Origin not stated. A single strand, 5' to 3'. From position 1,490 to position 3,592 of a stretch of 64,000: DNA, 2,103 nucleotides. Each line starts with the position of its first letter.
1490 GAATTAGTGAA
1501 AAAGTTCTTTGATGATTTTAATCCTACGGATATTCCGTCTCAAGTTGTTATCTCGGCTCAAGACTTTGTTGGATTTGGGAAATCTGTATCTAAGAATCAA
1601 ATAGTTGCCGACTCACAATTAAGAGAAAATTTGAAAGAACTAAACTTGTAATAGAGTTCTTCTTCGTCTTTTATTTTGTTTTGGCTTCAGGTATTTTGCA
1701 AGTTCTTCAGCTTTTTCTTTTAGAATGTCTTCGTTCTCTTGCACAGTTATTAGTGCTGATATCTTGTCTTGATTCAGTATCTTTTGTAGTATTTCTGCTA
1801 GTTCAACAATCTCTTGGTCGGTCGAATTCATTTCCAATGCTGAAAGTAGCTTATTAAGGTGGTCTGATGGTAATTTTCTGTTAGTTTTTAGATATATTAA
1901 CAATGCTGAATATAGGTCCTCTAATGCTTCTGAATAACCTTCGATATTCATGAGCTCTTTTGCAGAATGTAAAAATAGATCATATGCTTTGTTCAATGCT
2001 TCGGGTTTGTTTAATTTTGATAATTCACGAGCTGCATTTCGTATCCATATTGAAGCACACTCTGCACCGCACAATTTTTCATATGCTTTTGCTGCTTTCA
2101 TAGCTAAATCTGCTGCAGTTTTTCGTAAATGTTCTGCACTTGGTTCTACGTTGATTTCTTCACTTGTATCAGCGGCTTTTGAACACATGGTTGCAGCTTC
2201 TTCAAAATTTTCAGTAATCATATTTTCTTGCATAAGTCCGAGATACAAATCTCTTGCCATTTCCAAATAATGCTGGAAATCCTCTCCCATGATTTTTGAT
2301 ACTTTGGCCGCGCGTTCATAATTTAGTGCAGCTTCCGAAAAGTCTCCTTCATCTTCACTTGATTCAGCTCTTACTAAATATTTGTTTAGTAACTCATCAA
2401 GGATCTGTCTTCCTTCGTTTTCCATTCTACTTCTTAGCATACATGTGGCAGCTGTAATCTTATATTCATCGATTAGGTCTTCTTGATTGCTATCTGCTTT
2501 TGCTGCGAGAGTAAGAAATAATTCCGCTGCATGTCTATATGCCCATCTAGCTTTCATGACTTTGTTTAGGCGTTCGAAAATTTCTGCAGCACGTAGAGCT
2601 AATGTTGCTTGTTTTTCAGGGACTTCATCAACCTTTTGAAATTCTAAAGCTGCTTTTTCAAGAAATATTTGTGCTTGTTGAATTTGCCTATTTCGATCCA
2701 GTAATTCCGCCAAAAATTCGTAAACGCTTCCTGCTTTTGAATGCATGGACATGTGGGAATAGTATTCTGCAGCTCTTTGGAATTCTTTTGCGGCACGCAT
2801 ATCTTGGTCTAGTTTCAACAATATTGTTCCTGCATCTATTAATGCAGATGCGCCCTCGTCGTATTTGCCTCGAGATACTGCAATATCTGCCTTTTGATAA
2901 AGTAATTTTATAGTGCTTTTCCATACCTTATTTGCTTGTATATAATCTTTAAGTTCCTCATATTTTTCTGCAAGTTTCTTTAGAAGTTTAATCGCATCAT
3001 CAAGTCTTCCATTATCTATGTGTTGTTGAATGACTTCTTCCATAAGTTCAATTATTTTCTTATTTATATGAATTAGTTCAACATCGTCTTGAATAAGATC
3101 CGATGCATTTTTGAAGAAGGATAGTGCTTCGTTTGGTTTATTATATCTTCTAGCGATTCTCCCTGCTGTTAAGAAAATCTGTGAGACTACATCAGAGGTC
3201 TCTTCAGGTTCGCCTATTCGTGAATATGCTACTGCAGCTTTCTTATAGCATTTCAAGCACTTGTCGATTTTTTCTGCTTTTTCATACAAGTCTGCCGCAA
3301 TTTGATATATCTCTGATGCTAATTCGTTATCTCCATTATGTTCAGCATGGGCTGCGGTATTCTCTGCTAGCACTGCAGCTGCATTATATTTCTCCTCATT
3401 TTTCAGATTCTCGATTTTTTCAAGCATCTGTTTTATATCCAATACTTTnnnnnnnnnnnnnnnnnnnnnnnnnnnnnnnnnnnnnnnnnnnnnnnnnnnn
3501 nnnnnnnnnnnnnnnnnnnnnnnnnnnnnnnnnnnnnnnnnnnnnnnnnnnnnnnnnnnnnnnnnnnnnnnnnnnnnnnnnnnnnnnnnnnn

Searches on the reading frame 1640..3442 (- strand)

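Call 54: search_protein_families(library=pfam, proteins=[window:1640-3442:-], max_evalue=0.001)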
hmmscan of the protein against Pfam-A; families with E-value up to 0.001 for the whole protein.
window:1640-3442:- (600 aa): 2 families
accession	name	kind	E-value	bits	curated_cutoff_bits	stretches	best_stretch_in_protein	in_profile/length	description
PF14938.12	SNAP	-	4.5e-15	56.3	25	2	193-320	30-156/282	Soluble NSF attachment protein, SNAP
PF13424.12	TPR_12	-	1.5e-05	25.6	30.1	0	25-81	5-63/77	Tetratricopeptide repeat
